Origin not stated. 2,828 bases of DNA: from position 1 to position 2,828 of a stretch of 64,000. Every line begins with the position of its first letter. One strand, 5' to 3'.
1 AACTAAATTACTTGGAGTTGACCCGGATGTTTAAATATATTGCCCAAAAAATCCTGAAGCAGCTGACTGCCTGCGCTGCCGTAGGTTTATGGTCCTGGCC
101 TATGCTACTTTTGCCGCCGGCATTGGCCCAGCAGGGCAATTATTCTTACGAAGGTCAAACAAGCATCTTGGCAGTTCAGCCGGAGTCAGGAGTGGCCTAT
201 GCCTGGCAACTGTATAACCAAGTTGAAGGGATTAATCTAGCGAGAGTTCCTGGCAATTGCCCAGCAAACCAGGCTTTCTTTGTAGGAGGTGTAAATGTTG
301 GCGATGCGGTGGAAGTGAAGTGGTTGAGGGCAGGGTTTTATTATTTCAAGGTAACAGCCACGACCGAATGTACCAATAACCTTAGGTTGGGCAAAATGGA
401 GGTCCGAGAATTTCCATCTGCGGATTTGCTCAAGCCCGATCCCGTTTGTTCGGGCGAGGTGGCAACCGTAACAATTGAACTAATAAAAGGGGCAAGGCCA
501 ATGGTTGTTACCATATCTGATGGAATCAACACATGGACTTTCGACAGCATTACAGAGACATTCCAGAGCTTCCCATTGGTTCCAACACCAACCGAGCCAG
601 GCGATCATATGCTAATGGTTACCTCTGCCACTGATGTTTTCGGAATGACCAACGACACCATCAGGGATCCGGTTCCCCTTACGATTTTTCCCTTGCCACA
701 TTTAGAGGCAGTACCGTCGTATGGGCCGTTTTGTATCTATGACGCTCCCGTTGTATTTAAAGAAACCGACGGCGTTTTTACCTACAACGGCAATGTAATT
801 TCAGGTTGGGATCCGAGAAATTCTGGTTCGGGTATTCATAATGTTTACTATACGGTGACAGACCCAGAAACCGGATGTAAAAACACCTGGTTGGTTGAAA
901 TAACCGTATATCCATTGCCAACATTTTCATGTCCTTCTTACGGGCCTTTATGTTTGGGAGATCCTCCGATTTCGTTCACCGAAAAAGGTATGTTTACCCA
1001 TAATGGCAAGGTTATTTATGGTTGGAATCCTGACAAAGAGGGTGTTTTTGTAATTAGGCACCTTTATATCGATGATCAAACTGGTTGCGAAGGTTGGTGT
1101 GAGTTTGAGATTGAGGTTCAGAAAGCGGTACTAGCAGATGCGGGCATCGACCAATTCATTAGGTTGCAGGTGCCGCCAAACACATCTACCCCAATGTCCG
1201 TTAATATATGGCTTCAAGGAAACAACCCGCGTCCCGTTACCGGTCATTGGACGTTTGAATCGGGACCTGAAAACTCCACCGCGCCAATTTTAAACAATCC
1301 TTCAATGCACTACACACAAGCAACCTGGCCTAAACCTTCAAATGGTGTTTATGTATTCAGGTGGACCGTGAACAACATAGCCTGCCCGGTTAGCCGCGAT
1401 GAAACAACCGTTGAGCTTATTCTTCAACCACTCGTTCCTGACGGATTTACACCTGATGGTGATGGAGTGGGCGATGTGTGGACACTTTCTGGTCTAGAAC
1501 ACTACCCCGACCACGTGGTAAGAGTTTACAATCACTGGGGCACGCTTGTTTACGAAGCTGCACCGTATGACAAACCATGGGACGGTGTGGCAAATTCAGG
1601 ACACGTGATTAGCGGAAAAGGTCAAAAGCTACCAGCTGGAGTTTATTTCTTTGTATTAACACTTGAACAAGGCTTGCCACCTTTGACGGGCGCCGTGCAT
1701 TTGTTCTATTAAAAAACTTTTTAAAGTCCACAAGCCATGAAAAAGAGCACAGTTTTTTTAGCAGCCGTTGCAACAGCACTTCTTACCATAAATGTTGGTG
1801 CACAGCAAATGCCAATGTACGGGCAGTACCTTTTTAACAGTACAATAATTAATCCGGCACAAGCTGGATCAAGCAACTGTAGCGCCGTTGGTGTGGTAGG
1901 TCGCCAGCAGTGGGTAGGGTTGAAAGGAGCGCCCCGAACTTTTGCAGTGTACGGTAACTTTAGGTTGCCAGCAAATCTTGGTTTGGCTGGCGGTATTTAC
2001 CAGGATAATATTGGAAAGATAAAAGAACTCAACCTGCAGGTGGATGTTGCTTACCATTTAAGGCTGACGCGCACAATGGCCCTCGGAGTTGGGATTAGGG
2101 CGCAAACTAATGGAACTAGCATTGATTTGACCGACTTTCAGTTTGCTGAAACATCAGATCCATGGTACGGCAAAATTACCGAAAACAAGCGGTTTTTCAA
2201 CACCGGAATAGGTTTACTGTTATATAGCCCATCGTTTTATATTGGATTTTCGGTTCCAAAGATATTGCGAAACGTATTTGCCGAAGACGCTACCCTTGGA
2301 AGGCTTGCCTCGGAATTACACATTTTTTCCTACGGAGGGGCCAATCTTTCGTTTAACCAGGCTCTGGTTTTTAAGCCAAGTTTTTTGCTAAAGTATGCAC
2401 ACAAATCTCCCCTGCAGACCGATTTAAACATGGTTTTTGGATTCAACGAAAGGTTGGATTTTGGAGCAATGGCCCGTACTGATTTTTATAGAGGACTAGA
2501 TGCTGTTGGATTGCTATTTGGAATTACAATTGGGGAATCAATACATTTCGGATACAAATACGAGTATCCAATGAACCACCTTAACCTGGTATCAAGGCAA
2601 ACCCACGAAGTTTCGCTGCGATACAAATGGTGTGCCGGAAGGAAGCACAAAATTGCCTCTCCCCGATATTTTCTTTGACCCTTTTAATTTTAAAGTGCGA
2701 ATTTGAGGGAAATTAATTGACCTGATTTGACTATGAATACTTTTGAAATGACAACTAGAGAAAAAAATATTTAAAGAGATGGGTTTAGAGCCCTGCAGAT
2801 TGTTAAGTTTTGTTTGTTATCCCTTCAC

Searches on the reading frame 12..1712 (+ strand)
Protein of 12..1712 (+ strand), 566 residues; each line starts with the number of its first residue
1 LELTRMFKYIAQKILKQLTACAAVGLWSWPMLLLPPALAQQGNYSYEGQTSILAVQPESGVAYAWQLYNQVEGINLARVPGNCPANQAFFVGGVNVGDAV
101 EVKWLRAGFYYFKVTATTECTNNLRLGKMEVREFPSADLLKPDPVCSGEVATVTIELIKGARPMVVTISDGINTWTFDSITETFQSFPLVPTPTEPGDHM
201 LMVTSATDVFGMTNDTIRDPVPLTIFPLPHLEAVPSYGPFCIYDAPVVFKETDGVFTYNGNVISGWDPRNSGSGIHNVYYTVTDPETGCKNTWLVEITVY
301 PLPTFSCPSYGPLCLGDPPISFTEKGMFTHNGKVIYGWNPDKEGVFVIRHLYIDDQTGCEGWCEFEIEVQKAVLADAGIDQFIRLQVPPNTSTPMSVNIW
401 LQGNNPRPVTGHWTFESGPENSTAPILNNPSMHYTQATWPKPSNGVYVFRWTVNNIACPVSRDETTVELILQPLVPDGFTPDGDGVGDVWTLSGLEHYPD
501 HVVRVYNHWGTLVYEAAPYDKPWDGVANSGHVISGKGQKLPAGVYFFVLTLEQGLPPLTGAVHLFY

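Call 44: search_protein_families(library=pfam, proteins=[window:12-1712:+], max_evalue=0.000001)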
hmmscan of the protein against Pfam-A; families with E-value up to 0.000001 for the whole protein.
window:12-1712:+ (566 aa): 1 family
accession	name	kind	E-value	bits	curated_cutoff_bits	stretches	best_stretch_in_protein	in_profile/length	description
PF13585.12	CHU_C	-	3e-21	75.8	27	1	475-553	3-74/86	CHU_C Type IX secretion signal domain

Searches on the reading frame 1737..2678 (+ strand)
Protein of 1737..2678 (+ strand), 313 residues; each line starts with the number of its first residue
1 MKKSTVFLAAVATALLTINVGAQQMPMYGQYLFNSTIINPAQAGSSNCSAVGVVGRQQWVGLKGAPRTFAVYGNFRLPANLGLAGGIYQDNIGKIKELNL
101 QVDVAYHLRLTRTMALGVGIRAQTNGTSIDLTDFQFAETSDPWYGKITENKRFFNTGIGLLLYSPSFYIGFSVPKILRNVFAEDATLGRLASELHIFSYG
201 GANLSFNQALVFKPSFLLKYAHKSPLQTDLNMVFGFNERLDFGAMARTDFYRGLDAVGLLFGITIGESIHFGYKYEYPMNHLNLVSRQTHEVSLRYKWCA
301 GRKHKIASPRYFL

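Call 44: search_protein_families(library=pfam, proteins=[window:1737-2678:+], max_evalue=0.000001)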
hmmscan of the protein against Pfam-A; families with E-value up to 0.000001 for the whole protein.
window:1737-2678:+ (313 aa): 1 family
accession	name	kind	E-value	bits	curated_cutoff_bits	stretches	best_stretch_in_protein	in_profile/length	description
PF11751.14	PorP_SprF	-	6e-63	213.4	22.3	1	21-296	2-273/273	Type IX secretion system membrane protein PorP/SprF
